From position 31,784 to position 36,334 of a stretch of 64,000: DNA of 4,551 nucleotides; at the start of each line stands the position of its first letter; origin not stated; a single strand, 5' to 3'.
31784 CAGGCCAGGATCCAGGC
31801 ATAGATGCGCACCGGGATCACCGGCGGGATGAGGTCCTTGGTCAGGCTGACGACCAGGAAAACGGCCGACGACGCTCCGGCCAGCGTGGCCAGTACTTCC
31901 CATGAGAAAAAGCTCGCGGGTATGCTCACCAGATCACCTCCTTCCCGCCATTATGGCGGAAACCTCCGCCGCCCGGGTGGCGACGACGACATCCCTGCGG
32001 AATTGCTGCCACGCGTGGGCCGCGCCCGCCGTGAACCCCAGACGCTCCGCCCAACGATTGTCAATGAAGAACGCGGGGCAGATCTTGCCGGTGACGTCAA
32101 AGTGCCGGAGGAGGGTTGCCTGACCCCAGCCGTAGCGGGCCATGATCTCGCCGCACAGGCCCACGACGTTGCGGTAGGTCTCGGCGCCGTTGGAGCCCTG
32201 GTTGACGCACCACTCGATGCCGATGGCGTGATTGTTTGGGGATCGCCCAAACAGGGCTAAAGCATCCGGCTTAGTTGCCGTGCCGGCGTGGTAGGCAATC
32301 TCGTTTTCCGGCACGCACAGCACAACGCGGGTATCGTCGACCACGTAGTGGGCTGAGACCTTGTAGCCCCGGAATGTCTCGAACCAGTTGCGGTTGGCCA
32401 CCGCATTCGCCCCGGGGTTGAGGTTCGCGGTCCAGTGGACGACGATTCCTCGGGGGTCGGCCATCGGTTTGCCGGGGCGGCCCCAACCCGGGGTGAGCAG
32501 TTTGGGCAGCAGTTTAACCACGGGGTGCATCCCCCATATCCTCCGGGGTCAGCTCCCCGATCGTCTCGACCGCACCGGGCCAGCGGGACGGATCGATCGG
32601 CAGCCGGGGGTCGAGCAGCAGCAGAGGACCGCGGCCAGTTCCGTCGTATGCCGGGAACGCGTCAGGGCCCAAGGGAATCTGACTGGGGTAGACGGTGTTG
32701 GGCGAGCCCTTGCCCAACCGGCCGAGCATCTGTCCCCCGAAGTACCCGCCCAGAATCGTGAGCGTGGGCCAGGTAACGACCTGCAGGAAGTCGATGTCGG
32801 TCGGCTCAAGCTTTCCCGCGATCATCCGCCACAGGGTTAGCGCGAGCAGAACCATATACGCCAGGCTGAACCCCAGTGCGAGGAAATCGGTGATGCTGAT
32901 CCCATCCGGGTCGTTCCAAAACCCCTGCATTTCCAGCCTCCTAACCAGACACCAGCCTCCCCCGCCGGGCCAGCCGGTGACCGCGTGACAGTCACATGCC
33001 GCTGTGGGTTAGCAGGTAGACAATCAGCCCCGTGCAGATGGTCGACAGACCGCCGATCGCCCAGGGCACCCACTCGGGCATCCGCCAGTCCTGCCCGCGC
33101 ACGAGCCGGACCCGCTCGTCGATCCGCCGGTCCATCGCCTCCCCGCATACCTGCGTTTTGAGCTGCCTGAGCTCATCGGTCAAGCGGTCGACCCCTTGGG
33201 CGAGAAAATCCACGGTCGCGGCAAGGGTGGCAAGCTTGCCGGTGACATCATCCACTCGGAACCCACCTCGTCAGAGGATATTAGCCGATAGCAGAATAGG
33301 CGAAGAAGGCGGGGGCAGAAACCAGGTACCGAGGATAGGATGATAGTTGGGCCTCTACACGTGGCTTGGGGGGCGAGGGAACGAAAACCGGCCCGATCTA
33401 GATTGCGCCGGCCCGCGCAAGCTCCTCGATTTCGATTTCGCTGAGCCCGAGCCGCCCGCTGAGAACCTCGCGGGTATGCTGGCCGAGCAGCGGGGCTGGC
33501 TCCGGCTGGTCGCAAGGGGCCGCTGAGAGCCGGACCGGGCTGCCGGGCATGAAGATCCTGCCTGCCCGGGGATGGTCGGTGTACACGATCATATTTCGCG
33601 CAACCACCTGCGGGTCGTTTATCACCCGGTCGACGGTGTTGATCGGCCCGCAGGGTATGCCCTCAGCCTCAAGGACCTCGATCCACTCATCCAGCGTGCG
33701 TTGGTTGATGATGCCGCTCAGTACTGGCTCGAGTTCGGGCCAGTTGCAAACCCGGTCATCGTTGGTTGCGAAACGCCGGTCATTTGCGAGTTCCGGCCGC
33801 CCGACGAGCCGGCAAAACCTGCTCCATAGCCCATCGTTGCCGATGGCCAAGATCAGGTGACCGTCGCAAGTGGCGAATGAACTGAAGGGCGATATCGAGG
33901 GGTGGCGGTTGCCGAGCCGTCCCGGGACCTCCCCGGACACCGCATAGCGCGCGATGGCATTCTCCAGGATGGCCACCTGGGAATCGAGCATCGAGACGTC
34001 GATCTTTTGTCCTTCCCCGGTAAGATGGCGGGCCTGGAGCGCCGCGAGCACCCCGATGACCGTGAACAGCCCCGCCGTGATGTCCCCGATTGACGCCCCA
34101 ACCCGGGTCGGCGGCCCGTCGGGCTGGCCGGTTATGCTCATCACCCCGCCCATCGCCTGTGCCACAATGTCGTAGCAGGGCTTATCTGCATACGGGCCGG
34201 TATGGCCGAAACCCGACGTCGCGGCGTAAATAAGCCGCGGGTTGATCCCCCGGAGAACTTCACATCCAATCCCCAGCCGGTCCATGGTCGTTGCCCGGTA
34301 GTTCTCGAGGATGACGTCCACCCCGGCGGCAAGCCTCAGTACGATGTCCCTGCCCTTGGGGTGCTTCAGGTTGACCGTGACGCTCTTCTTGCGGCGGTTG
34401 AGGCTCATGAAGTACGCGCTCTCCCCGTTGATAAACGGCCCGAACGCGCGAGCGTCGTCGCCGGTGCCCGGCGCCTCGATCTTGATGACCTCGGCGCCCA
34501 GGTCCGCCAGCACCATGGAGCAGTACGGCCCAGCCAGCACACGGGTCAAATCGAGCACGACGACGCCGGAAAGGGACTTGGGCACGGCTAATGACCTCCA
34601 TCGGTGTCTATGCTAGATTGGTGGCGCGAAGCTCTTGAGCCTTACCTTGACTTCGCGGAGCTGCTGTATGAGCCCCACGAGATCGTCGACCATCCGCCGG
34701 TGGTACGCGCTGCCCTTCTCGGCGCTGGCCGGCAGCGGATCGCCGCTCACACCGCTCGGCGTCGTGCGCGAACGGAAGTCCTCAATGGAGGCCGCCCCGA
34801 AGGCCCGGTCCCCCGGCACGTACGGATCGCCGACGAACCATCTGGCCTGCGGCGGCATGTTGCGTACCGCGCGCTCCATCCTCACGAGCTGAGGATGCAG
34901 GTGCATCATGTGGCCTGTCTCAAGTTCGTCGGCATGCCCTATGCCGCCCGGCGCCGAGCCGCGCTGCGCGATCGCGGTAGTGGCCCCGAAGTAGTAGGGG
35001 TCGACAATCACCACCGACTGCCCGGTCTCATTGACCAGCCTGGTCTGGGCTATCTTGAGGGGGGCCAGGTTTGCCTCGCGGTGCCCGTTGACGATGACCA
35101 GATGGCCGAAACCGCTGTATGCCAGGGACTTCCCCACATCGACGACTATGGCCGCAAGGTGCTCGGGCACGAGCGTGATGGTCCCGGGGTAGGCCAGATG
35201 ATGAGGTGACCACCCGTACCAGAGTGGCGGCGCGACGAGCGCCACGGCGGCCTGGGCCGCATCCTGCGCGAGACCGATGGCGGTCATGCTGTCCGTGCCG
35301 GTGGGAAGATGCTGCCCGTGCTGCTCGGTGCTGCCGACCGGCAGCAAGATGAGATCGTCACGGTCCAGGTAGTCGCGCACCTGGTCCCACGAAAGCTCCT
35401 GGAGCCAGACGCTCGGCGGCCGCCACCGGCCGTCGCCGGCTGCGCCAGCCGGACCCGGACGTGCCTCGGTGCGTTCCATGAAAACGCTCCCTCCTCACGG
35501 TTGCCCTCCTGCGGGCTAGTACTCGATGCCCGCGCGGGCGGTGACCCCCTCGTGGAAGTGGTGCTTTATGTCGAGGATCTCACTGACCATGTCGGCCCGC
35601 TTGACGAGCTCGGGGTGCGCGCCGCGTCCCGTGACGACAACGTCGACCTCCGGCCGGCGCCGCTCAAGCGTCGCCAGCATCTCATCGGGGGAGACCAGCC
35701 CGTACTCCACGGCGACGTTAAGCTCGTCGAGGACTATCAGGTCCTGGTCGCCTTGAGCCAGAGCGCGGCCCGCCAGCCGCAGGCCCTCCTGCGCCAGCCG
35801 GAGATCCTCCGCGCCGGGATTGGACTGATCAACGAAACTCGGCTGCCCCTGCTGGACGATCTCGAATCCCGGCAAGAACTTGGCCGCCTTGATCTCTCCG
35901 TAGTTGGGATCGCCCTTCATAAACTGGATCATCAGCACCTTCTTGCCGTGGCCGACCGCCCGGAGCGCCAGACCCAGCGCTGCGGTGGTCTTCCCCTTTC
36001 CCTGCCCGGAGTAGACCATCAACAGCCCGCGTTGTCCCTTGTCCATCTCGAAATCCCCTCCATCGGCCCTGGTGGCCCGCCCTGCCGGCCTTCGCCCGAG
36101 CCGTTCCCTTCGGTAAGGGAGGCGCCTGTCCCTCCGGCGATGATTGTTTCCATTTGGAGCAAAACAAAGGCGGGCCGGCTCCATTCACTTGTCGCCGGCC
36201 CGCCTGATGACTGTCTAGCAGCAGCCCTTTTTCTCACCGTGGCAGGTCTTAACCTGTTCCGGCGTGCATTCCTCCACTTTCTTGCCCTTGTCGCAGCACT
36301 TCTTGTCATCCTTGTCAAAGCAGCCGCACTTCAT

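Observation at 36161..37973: Unannotated 39-aa Cys-rich peptide co-transcribed with a Cys/His-extended PadR regulator, divergent from a split DUF318 permease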

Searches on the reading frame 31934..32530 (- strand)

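Call 34: search_protein_families(library=pfam, proteins=[window:31934-32530:-], max_evalue=0.0001)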
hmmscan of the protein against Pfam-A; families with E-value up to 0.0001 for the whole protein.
window:31934-32530:- (198 aa): 1 family
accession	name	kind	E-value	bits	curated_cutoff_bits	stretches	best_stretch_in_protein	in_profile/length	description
PF01510.30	Amidase_2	-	7.6e-23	81.7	26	1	24-153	3-130/131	N-acetylmuramoyl-L-alanine amidase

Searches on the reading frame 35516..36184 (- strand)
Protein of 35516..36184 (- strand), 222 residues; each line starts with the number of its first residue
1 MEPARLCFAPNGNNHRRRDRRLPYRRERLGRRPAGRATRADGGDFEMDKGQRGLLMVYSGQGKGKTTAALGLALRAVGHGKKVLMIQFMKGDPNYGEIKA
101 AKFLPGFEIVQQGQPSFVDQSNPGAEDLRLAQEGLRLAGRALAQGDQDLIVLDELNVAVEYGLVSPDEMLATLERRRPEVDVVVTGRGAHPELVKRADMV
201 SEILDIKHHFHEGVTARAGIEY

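Call 3: search_protein_families(library=pfam, proteins=[window:35516-36184:-], max_evalue=0.01)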
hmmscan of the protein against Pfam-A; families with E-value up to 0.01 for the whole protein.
window:35516-36184:- (222 aa): 1 family
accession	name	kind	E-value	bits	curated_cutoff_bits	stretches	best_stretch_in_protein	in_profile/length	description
PF02572.21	CobA_CobO_BtuR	-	5.6e-59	199.6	25.7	1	51-222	1-172/172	ATP:corrinoid adenosyltransferase BtuR/CobO/CobP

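Call 4: search_protein_families(library=ncbifam, proteins=[window:35516-36184:-], max_evalue=0.01)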
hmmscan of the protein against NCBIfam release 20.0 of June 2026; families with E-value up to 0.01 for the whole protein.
window:35516-36184:- (222 aa): 4 families
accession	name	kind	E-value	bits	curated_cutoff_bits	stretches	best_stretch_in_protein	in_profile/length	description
NF004637.0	PRK05986.1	subfamily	3e-56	190.2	185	1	44-222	20-197/197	cob(I)yrinic acid a,c-diamide adenosyltransferase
TIGR00708.1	cobA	equivalog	5.4e-47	159.8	167.75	1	50-222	3-177/177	cob(I)yrinic acid a,c-diamide adenosyltransferase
NF005647.0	PRK07413.1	equivalog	6.3e-24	84.4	426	1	49-212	16-191/382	cob(I)yrinic acid a,c-diamide adenosyltransferase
NF005648.0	PRK07414.1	equivalog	1.7e-21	76.6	248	1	52-203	21-172/178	P-loop NTPase family protein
